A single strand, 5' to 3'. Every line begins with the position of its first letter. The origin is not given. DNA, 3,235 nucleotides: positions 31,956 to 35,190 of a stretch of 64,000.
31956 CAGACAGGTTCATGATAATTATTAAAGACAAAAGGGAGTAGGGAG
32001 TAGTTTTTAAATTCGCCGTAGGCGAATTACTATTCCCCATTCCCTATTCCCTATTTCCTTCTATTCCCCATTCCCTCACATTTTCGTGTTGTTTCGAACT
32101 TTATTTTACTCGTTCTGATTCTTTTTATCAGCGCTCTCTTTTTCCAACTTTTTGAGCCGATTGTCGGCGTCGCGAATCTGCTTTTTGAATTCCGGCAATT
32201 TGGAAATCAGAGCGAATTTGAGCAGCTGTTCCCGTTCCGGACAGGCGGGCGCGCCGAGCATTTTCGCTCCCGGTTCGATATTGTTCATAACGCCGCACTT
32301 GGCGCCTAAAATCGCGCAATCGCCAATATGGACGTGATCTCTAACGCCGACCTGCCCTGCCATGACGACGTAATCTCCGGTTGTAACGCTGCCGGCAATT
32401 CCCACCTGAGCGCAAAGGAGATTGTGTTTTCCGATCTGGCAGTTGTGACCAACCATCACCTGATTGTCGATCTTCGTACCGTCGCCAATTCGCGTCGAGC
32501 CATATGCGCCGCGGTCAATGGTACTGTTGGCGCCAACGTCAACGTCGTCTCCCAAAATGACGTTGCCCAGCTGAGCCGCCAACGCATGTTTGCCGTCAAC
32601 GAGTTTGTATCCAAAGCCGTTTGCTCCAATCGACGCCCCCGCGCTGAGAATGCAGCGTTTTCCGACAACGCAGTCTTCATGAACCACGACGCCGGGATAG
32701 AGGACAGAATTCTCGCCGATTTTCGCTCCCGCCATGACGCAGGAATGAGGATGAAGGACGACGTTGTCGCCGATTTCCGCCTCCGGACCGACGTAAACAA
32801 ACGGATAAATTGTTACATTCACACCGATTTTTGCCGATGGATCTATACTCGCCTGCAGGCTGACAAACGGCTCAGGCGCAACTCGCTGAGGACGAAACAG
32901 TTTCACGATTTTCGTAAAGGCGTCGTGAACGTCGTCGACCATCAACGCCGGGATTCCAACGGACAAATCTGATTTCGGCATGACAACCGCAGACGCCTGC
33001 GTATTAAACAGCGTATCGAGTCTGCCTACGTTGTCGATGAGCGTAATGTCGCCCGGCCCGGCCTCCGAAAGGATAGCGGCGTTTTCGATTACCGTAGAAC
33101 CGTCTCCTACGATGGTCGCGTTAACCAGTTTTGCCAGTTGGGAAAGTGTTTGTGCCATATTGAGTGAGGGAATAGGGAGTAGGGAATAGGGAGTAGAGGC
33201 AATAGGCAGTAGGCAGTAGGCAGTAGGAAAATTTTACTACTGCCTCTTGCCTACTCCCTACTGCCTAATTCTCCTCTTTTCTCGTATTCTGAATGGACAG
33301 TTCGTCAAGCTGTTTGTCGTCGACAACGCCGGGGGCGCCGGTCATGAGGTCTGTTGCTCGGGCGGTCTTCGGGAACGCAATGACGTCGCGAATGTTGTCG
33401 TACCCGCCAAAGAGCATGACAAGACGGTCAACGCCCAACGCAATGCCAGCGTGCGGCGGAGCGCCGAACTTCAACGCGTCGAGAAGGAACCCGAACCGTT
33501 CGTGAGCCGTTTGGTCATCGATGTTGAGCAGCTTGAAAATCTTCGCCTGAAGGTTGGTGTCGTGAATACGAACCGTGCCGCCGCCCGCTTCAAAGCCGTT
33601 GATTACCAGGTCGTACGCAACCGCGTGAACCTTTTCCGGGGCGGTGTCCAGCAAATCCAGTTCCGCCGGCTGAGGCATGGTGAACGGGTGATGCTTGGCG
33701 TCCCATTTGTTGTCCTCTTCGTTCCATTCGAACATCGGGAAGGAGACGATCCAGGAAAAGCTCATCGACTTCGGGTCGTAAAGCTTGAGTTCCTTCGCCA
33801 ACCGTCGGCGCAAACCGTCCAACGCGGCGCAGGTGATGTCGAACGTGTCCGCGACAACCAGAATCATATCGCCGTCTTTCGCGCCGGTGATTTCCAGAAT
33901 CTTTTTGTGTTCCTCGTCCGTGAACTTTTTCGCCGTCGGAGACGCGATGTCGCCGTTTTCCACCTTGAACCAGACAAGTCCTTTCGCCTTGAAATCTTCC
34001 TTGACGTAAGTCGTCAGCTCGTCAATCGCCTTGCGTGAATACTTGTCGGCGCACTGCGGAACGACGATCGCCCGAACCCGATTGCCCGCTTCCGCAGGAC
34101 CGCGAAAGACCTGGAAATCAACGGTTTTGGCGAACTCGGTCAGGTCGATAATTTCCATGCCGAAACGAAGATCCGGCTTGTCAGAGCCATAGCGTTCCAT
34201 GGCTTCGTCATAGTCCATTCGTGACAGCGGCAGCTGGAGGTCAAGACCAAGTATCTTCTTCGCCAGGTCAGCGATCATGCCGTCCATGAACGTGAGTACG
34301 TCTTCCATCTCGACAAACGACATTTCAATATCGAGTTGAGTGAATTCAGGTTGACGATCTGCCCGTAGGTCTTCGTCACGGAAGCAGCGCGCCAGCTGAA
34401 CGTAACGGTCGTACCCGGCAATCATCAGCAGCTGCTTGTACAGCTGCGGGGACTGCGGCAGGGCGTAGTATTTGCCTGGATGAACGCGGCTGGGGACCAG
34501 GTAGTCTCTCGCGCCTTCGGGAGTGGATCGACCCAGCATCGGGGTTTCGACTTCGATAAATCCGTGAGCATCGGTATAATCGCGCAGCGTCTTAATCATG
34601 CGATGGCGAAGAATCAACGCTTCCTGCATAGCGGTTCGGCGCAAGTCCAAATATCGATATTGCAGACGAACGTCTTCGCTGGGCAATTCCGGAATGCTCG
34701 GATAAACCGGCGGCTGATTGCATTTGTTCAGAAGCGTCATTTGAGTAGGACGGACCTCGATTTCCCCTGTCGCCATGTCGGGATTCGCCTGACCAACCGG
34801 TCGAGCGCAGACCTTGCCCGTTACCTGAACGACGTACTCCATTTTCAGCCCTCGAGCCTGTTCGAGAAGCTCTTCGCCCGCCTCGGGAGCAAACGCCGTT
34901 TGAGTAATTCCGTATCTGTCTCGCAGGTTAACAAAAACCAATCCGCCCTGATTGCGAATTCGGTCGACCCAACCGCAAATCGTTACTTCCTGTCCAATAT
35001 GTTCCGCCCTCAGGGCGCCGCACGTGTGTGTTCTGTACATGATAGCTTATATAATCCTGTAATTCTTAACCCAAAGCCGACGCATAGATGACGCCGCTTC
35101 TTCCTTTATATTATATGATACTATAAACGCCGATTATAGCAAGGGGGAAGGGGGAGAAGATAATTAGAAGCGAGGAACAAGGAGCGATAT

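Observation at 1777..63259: Period-7 tandem repeat arrays occupy almost every intergenic spacer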

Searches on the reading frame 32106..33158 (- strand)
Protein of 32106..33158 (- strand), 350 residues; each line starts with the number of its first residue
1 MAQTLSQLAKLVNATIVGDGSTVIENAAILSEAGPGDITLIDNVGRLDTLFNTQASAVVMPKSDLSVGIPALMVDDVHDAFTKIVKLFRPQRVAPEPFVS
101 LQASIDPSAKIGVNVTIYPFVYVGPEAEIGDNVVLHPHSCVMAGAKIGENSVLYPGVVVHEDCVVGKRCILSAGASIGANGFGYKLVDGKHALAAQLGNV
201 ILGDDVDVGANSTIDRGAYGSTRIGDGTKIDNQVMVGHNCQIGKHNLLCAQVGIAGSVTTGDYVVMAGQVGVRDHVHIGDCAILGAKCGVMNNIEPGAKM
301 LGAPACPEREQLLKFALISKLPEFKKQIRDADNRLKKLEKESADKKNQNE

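Call 10: search_protein_families(library=pfam, proteins=[window:32106-33158:-])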
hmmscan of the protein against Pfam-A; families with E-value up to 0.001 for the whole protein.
window:32106-33158:- (350 aa): 7 families
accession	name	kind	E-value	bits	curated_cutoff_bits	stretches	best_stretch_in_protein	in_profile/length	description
PF00132.30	Hexapep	-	8.5e-31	104.8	27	3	144-178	1-35/36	Bacterial transferase hexapeptide (six repeats)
PF25084.1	LbH_EIF2B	-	3.1e-13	50.1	54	1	102-180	21-102/105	EIF2B subunit epsilon LbH domain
PF04613.19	LpxD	-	7e-10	39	30.8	1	22-87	2-70/70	UDP-3-O-[3-hydroxymyristoyl] glucosamine N-acyltransferase, LpxD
PF25087.1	GMPPB_C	-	2.2e-08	34.2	39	0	131-193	3-64/110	GMPPB C-terminal domain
PF14602.12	Hexapep_2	-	1.2e-05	25.3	27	0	200-234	2-30/34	Hexapeptide repeat of succinyl-transferase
PF21711.3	DCTN5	-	0.00015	22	40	0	128-177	86-128/182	Dynactin subunit 5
PF24894.1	Hexapep_GlmU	-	0.00068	20.2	23.3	0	134-177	36-77/104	GlmU-like, C-terminal hexapeptide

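Call 44: find_homologous_proteins(query=window:32106-33158:-, max_evalue=1e-40)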
Query window:32106-33158:- (350 aa): 6445 proteins with E <= 1e-40 among 8000 candidates; the best 120 are listed.
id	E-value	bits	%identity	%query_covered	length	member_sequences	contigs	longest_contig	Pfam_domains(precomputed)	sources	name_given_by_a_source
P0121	6.5e-213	724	93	100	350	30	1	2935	PF00132.31,PF04613.20,PF25087.2,PF25084.2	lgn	-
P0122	9.6e-211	717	92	100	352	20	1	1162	PF00132.31,PF04613.20,PF25087.2,PF25084.2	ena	-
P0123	1.8e-174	598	79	97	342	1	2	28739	PF00132.31,PF04613.20,PF25087.2,PF25084.2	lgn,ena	-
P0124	6.0e-152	524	67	98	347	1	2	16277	PF00132.31,PF04613.20,PF25087.2,PF25084.2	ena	-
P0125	2.3e-150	518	66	98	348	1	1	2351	PF14602.13,PF00132.31,PF04613.20,PF25087.2,PF25084.2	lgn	-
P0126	5.1e-144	498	64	99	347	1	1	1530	PF00132.31,PF04613.20,PF25087.2,PF25084.2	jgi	-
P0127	4.2e-119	416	58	97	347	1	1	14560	PF00132.31,PF04613.20,PF25087.2,PF25084.2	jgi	jgi:UDP-3-O-[3-hydroxymyristoyl] glucosamine N-acyltransferase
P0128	4.2e-119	416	55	100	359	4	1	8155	PF00132.31,PF04613.20,PF25087.2,PF25084.2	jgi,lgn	-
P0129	1.5e-118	414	55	97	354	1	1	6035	PF14602.13,PF00132.31,PF04613.20,PF25087.2,PF25084.2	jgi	-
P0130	3.4e-118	413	57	97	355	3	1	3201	PF00132.31,PF04613.20,PF25087.2,PF25084.2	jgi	-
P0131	4.7e-118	412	55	97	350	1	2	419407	PF14602.13,PF00132.31,PF04613.20,PF25087.2,PF25084.2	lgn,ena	-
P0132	5.6e-118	412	56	97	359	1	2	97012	PF14602.13,PF00132.31,PF04613.20,PF25087.2,PF25084.2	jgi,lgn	jgi:UDP-3-O-[3-hydroxymyristoyl] glucosamine N-acyltransferase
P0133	7.5e-118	412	53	98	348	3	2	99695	PF14602.13,PF00132.31,PF04613.20,PF25087.2,PF25084.2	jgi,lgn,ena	-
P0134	1.7e-117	410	55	97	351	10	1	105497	PF00132.31,PF04613.20,PF25087.2,PF25084.2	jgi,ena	-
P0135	2.8e-117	410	54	97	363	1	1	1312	PF00132.31,PF04613.20,PF25087.2,PF25084.2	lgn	-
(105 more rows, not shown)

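Call 45: find_encoding_contigs(protein=P0121, flank=10000, max_places=6)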
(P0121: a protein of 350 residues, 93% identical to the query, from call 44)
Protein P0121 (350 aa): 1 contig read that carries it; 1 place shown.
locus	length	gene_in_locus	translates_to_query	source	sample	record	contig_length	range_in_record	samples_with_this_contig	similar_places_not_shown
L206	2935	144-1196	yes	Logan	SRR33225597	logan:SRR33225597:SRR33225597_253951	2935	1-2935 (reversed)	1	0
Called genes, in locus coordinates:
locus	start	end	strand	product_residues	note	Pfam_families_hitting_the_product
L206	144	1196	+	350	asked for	PF04613:LpxD, PF25084:LbH_EIF2B (weak), PF25087:GMPPB_C, PF00132:Hexapep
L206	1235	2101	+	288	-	PF00494:SQS_PSY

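Call 46: find_encoding_contigs(protein=P0123, flank=10000, max_places=3)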
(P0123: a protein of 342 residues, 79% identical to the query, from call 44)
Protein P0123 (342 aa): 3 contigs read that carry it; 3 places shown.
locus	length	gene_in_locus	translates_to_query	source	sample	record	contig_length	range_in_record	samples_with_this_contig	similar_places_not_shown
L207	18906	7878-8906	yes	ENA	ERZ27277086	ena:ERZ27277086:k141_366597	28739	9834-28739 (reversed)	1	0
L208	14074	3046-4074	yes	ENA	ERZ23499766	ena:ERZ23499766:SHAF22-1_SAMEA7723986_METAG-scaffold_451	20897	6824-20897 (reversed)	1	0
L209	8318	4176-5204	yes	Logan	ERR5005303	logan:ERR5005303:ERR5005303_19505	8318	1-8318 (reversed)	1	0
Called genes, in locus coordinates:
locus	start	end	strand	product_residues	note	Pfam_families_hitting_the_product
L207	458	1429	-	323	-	PF00586:AIRS, PF02769:AIRS_C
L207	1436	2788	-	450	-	PF00089:Trypsin, PF13365:Trypsin_2, PF00595:PDZ (weak), PF13180:PDZ_2, PF17820:PDZ_6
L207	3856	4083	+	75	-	PF04070:DUF378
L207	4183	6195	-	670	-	PF00474:SSF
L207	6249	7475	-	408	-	PF22177:PBP1_XylR (weak), PF13377:Peripla_BP_3, PF12833:HTH_18, PF00165:HTH_AraC (weak)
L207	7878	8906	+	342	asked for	PF04613:LpxD, PF25084:LbH_EIF2B (weak), PF25087:GMPPB_C, PF00132:Hexapep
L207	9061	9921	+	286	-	PF00494:SQS_PSY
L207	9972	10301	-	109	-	-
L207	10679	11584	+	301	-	-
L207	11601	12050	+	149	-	PF09719:C_GCAxxG_C_C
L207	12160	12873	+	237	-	-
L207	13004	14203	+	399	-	PF12801:Fer4_5 (weak), PF25160:LdpA_Fe-S-bd (faint), PF12798:Fer4_3 (faint), PF12838:Fer4_7, PF13183:Fer4_8 (weak), PF12838:Fer4_7 (weak), PF14697:Fer4_21 (weak), PF00037:Fer4 (weak), +4 more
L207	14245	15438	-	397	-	PF00291:PALP, PF01842:ACT (weak)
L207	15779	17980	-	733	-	-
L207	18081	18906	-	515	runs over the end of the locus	PF00575:S1 (weak), PF10150:RNase_E_G, PF20833:RNase_E_G_Thio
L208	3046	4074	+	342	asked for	PF04613:LpxD, PF25084:LbH_EIF2B (weak), PF25087:GMPPB_C, PF00132:Hexapep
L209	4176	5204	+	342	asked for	PF04613:LpxD, PF25084:LbH_EIF2B (weak), PF25087:GMPPB_C, PF00132:Hexapep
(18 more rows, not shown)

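Call 47: find_encoding_contigs(protein=P0124, flank=10000, max_places=3)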
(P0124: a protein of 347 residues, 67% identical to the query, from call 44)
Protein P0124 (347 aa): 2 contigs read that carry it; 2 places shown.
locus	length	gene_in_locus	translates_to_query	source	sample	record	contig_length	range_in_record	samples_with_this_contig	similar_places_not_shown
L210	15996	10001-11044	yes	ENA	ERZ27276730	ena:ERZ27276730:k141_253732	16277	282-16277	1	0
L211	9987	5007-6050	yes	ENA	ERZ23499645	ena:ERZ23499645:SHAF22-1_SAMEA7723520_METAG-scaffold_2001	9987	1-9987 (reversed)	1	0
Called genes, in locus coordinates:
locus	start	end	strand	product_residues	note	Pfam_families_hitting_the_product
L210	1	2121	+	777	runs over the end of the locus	PF18582:HZS_alpha, PF03781:FGE-sulfatase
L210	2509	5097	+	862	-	PF02518:HATPase_c, PF00204:DNA_gyraseB, PF01751:Toprim, PF00986:DNA_gyraseB_C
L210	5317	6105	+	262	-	PF06439:3keto-disac_hyd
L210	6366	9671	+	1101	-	PF26549:Tricorn_N (faint), PF18582:HZS_alpha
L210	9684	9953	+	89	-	-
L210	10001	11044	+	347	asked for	PF25084:LbH_EIF2B (faint), PF04613:LpxD (weak), PF00132:Hexapep (weak), PF25087:GMPPB_C, PF00132:Hexapep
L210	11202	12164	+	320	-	PF00494:SQS_PSY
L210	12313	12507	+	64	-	PF01165:Ribosomal_S21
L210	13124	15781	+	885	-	PF00005:ABC_tran (faint), PF02463:SMC_N (faint), PF03193:RsgA_GTPase (faint), PF13175:AAA_15 (faint), PF13191:AAA_16 (faint), PF13304:AAA_21 (faint), PF13401:AAA_22 (faint), PF17760:UvrA_inter, +2 more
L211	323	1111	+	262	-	PF06439:3keto-disac_hyd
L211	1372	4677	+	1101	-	PF26549:Tricorn_N (faint), PF18582:HZS_alpha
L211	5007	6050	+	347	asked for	PF25084:LbH_EIF2B (faint), PF04613:LpxD (weak), PF00132:Hexapep (weak), PF25087:GMPPB_C, PF00132:Hexapep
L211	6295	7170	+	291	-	PF00494:SQS_PSY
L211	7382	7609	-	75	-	-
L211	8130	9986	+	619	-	?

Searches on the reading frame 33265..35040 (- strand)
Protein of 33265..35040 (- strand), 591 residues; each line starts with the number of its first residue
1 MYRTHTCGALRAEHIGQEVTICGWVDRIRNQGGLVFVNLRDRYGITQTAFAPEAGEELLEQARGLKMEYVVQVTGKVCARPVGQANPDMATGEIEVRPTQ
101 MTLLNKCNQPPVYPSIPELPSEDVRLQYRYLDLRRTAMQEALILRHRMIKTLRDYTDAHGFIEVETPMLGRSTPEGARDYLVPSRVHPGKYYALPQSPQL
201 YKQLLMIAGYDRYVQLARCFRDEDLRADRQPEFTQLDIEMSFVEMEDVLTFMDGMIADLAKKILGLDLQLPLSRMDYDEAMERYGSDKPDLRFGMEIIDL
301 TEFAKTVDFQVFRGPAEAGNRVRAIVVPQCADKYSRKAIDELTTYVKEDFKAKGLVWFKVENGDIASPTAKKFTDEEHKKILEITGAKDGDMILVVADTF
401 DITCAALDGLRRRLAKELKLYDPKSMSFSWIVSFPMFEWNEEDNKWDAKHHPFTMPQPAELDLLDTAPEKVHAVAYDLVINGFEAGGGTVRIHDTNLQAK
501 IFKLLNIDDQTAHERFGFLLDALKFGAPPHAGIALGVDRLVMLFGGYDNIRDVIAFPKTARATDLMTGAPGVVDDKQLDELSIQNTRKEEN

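Call 10: search_protein_families(library=pfam, proteins=[window:33265-35040:-])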
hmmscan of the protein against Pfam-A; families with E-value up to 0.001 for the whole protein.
window:33265-35040:- (591 aa): 4 families
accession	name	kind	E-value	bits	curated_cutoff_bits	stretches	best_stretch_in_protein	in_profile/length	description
PF00152.25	tRNA-synt_2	-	1.5e-119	399.1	25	1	121-559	1-307/308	tRNA synthetases class II (D, K and N)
PF02938.19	GAD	-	3.1e-23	82.3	23.4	1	312-407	1-95/95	GAD domain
PF01336.31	tRNA_anti-codon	-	8.9e-15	54.8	27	1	19-104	1-75/75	OB-fold nucleic acid binding domain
PF01409.25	tRNA-synt_2d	-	2e-05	24.7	19.8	0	212-270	104-160/246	tRNA synthetases class II core domain (F)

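Call 40: find_related_loci(query=window:33265-35040:-, collection=metagenome_contigs, flank=7000)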
Query window:33265-35040:- (591 aa) in metagenome_contigs; peptide patterns used: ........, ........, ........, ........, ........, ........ (x = any residue, [..] = any of these).
600 stretches matched a pattern (row limit reached: there are more); 591 encode a relative of the query (tblastn E <= 1e-3); the best 80 are kept; 80 distinct loci.
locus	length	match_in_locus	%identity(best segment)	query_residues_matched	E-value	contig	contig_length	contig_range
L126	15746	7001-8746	64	1-581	0e+0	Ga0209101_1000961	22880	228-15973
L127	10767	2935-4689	63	1-584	0e+0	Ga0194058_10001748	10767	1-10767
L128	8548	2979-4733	63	1-584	0e+0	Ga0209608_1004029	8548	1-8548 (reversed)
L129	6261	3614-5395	60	1-583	0e+0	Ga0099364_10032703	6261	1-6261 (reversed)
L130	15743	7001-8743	50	1-584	0e+0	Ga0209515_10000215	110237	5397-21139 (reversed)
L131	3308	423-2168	51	1-584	0e+0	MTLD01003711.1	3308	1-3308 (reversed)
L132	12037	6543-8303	50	1-586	0e+0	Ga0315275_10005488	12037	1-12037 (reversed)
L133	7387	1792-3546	51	3-584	0e+0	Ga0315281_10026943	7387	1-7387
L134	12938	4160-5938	51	1-586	0e+0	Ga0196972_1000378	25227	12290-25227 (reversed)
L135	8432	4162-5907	51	1-584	0e+0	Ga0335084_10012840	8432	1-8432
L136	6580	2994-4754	51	1-584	0e+0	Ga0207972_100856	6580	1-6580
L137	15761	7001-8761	51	1-584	0e+0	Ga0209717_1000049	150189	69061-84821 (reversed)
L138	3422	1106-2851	49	3-584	0e+0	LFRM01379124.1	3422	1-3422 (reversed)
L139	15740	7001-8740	49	1-584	0e+0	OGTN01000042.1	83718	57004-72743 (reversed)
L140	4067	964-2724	51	1-584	0e+0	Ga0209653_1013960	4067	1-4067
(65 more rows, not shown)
